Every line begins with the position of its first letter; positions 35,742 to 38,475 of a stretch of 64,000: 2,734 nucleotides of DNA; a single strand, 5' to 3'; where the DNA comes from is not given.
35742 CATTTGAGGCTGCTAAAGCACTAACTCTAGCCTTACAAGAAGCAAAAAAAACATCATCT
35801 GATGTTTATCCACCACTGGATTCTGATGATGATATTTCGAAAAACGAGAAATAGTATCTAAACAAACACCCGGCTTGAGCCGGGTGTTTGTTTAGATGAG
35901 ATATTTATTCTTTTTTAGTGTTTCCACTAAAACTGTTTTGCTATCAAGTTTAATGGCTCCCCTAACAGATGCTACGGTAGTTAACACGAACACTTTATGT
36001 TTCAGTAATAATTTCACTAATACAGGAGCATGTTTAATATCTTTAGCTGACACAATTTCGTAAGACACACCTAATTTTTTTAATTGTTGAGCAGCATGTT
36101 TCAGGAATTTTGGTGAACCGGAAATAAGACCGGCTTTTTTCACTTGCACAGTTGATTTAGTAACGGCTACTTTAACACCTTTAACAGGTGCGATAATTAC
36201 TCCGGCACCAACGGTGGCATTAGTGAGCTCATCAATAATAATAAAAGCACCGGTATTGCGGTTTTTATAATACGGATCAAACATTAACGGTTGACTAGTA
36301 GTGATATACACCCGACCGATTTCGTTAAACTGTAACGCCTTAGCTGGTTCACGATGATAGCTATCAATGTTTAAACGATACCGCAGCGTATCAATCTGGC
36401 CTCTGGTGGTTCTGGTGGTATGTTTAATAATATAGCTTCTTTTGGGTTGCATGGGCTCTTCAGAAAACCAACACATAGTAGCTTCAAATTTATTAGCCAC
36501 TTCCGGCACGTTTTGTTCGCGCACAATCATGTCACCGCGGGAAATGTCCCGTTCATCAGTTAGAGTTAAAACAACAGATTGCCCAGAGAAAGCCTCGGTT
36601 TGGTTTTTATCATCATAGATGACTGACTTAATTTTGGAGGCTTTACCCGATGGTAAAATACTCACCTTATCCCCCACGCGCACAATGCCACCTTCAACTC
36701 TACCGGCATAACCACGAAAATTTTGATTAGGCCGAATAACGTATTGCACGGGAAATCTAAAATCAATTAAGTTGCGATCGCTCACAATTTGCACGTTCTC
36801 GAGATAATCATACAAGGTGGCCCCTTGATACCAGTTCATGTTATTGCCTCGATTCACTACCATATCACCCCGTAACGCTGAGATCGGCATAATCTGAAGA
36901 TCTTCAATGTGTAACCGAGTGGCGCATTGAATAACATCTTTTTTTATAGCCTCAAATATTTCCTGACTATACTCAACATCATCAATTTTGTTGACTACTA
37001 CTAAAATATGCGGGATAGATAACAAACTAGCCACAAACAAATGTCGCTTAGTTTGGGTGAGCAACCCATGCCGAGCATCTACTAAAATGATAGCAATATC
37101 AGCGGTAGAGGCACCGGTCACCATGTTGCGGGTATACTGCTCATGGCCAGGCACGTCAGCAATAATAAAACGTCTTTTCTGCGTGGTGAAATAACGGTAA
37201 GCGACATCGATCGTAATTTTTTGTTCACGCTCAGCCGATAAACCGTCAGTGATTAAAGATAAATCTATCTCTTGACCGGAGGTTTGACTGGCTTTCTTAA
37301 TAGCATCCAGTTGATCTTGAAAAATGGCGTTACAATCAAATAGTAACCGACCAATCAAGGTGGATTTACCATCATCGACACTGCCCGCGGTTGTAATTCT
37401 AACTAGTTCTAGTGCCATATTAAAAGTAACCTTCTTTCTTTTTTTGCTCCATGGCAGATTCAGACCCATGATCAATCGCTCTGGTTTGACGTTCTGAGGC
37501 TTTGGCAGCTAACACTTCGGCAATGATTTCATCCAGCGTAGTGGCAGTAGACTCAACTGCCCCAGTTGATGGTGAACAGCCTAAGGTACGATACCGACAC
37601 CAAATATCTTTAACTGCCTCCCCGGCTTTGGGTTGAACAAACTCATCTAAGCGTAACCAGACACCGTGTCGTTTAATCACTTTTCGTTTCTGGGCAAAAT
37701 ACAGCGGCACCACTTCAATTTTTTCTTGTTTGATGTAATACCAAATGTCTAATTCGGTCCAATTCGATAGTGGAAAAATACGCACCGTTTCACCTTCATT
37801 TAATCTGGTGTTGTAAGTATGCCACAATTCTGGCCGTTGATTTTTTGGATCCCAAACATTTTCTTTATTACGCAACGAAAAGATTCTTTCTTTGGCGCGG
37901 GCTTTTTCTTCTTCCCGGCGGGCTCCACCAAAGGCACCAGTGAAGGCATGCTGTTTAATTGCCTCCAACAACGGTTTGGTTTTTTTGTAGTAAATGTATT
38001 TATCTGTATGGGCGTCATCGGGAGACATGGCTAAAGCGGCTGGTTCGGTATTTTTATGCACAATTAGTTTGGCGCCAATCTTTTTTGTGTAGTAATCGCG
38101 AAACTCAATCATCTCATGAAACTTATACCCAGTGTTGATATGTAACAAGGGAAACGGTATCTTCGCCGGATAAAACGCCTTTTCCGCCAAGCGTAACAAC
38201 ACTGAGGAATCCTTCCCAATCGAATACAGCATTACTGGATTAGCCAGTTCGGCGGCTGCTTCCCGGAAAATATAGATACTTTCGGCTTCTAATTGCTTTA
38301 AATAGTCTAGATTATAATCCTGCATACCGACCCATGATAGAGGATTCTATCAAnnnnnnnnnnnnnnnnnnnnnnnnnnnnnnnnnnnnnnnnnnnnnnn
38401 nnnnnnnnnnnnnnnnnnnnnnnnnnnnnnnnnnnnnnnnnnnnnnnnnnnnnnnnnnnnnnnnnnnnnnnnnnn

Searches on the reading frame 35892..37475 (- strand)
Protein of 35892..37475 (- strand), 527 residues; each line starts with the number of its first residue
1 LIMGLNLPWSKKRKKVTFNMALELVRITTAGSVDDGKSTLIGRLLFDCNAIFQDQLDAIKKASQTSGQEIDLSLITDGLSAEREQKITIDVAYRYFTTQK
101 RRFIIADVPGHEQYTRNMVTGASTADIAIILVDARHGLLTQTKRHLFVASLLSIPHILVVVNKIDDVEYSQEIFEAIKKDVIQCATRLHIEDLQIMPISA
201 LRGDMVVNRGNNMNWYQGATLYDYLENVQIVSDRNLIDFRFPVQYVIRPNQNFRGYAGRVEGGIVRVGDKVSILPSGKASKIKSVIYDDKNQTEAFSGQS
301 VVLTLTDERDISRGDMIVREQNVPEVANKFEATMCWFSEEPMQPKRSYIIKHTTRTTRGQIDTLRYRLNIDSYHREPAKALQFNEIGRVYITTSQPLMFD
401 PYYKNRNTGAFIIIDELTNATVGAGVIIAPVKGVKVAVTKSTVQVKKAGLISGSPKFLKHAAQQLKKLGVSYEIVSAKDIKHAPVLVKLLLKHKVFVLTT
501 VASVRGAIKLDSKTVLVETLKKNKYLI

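Call 90: search_protein_families(library=pfam, proteins=[window:35892-37475:-], max_evalue=0.00001)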
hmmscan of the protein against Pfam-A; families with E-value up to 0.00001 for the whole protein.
window:35892-37475:- (527 aa): 4 families
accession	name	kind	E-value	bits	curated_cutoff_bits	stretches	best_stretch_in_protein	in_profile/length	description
PF00009.33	GTP_EFTU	-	3.5e-42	144.6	26.5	1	24-207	3-176/188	Elongation factor Tu GTP binding domain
PF22594.2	GTP-eEF1A_C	-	2.1e-26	92.7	27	1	329-427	1-100/101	GTP-eEF1A C-terminal domain-like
PF03144.31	GTP_EFTU_D2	-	1.7e-06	28.8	30.3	1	258-317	6-72/73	Elongation factor Tu domain 2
PF01926.29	MMR_HSR1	-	4.5e-06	27.2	21.9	0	82-163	27-113/113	50S ribosome-binding GTPase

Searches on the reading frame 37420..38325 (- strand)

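Call 90: search_protein_families(library=pfam, proteins=[window:37420-38325:-], max_evalue=0.00001)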
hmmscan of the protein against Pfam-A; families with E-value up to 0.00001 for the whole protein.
window:37420-38325:- (301 aa): 1 family
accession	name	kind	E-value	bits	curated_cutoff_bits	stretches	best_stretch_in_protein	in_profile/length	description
PF01507.26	PAPS_reduct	-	2.5e-47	161.6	22.5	1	29-255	1-174/175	Phosphoadenosine phosphosulfate reductase domain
